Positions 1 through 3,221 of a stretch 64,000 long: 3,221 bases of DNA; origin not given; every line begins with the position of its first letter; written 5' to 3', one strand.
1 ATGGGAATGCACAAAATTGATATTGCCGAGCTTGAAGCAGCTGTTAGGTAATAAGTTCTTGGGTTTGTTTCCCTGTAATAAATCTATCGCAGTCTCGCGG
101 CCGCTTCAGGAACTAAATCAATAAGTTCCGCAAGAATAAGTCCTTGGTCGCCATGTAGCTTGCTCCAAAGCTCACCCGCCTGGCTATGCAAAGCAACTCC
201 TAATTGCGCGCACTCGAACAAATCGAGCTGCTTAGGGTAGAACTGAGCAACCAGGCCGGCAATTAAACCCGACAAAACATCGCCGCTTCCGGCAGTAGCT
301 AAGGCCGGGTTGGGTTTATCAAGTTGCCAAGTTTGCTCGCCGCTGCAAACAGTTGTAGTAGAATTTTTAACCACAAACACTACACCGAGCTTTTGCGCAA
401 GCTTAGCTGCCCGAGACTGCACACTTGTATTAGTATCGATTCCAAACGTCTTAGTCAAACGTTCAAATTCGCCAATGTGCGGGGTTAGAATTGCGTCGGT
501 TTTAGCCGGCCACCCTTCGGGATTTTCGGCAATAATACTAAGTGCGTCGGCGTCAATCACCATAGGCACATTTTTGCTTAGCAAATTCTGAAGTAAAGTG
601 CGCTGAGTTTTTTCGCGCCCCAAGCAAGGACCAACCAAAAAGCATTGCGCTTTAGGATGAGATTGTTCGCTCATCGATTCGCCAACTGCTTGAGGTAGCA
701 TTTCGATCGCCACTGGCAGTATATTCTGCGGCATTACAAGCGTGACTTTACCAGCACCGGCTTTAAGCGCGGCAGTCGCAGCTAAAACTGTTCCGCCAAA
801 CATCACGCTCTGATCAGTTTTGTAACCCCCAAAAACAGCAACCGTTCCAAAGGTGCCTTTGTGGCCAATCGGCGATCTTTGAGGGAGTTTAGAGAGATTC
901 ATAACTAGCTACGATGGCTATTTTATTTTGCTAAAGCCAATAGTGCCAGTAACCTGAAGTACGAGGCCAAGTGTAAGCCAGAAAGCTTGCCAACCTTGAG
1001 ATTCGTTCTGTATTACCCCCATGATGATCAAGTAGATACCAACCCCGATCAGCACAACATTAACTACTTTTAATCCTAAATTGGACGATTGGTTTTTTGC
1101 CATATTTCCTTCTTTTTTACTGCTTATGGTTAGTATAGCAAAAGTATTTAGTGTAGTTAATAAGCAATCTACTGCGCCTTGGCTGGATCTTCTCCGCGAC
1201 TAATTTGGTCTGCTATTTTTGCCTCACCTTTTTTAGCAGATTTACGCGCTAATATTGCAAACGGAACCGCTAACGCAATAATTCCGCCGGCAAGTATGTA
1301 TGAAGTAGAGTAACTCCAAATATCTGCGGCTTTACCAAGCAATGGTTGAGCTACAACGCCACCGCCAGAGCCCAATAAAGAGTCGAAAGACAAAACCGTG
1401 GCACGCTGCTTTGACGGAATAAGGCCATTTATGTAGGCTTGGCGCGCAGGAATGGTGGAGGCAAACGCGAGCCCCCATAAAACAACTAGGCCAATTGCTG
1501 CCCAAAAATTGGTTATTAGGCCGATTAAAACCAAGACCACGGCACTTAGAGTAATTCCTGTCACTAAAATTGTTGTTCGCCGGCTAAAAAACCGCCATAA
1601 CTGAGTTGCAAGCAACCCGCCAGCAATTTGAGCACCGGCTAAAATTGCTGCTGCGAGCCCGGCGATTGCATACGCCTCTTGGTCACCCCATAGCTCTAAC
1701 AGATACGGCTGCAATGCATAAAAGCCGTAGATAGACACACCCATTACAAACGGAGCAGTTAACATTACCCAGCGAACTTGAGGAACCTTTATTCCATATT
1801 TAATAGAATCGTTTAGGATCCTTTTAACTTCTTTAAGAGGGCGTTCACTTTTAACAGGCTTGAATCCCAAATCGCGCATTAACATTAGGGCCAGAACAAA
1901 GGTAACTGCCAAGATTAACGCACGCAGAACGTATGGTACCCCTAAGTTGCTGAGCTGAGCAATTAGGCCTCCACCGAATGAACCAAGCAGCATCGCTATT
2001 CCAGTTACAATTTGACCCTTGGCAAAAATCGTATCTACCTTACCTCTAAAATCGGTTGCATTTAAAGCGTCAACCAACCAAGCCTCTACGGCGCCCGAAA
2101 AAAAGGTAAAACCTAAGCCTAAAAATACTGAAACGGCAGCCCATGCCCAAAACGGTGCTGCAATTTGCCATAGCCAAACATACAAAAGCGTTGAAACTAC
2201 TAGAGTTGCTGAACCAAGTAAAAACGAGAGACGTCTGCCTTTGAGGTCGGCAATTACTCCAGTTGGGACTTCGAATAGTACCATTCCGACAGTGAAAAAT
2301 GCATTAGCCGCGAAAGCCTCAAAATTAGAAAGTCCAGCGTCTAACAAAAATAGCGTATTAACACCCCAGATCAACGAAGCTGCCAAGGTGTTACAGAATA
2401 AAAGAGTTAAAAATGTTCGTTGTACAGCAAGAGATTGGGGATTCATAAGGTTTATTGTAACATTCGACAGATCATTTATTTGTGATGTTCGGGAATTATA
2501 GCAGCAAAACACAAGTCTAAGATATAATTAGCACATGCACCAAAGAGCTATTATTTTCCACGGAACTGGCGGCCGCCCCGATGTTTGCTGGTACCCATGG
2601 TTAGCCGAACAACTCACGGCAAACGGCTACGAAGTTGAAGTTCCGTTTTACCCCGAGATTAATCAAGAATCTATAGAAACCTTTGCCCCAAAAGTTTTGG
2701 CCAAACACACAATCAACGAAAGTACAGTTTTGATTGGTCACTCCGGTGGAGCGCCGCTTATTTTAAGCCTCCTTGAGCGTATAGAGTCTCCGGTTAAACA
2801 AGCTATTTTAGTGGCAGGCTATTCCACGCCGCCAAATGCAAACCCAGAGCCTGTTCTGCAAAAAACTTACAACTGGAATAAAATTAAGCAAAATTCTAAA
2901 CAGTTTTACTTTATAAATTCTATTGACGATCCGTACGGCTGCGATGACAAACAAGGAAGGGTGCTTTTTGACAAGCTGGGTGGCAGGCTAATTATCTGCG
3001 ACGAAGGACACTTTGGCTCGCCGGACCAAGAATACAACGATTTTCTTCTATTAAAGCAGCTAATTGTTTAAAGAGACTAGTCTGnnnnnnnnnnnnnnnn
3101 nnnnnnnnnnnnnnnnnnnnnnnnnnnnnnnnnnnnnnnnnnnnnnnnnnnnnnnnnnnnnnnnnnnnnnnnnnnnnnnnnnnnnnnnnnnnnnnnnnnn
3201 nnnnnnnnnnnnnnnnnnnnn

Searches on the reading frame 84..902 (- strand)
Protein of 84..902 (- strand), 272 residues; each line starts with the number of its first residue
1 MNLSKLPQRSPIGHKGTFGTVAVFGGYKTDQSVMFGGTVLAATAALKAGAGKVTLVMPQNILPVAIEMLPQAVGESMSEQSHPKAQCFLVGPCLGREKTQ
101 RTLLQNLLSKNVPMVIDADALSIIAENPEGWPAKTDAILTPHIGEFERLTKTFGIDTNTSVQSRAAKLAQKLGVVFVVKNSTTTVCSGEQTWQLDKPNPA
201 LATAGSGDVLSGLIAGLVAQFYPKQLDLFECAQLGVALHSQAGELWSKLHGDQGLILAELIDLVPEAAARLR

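Call 25: find_encoding_contigs(protein=window:84-902:-, flank=10000, max_places=1)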
Protein window:84-902:- (272 aa): 2 contigs read that carry it; 1 place shown.
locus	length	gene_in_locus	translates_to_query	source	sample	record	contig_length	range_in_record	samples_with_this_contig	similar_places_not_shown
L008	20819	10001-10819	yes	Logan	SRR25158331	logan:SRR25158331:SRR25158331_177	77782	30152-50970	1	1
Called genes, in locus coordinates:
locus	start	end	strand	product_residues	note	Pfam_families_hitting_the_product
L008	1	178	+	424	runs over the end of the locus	PF00871:Acetate_kinase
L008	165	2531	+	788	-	PF09364:XFP_N, PF03894:XFP, PF09363:XFP_C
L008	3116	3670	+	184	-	-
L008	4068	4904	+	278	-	PF00494:SQS_PSY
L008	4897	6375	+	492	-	PF01266:DAO (faint), PF01593:Amino_oxidase, PF13450:NAD_binding_8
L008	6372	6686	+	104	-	-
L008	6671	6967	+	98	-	PF18916:Lycopene_cyc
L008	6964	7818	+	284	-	PF01040:UbiA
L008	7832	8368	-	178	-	PF00561:Abhydrolase_1 (faint), PF06821:Ser_hydrolase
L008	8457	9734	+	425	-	PF07690:MFS_1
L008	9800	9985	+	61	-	-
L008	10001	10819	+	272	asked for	PF01256:Carb_kinase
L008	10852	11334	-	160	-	PF06983:3-dmu-9_3-mt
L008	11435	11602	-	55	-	PF27839:FxSxx-COOH (weak)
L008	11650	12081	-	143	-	PF01638:HxlR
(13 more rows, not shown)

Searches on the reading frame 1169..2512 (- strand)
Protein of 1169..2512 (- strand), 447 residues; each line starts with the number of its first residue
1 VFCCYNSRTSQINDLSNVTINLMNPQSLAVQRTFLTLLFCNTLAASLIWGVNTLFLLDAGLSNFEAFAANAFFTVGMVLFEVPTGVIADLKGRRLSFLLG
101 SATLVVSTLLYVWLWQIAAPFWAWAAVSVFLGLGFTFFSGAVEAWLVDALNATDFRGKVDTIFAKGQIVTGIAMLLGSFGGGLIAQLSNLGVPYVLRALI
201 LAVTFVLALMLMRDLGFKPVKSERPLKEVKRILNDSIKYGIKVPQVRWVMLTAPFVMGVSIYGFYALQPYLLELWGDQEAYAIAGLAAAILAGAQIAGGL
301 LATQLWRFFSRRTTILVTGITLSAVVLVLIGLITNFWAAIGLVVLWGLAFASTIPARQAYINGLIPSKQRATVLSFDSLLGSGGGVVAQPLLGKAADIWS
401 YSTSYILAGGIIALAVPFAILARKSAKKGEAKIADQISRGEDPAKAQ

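Call 3: search_protein_families(library=pfam, proteins=[window:1169-2512:-], max_evalue=0.01)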
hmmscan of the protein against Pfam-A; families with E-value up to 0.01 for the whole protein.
window:1169-2512:- (447 aa): 1 family
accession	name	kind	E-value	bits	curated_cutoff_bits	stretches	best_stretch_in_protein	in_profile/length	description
PF07690.21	MFS_1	-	8.9e-28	97.6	33.4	2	257-429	5-180/347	Major Facilitator Superfamily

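Call 4: search_protein_families(library=ncbifam, proteins=[window:1169-2512:-], max_evalue=0.01)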
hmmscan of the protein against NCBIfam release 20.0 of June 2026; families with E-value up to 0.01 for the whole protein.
window:1169-2512:- (447 aa): 7 families
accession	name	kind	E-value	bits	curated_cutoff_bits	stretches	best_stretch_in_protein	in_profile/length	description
NF000049.1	tet_MFS_40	exception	1.8e-15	57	800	1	34-404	12-383/406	tetracycline efflux MFS transporter Tet(40)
NF000043.1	tet_MFS_P_a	exception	3.5e-13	49.2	750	1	43-406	20-384/420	tetracycline efflux MFS transporter TetA(P)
NF040872.1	MFS_HP1165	exception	1e-11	44.6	700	1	39-281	13-246/385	HP1165 family MFS efflux transporter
TIGR00881.1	2A0104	subfamily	1.5e-08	34.1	407.75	1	314-437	61-187/379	phosphoglycerate transporter protein PgtP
TIGR00893.1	2A0114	subfamily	1.6e-08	33.9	395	1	296-435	43-180/399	D-galactonate transporter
TIGR00880.1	2_A_01_02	superfamily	1.1e-05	25.6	131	0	72-213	6-139/141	multidrug resistance protein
NF052278.1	AFWIR_fam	exception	0.0067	16.7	60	1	317-351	30-65/96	AFWIR motif membrane protein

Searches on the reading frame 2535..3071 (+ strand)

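Call 3: search_protein_families(library=pfam, proteins=[window:2535-3071:+], max_evalue=0.01)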
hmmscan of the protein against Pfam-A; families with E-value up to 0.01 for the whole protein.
window:2535-3071:+ (178 aa): 3 families
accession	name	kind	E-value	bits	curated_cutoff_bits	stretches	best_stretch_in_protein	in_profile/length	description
PF06821.19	Ser_hydrolase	-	2.5e-11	44.2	22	1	6-160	2-154/172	Serine hydrolase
PF00561.26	Abhydrolase_1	-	1.6e-05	25.2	25.8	1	57-119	64-121/245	alpha/beta hydrolase fold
PF12146.15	Hydrolase_4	-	0.00022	21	27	0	48-110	63-125/239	Serine aminopeptidase, S33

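Call 4: search_protein_families(library=ncbifam, proteins=[window:2535-3071:+], max_evalue=0.01)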
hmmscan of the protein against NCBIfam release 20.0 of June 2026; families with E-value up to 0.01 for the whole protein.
window:2535-3071:+ (178 aa): 0 families
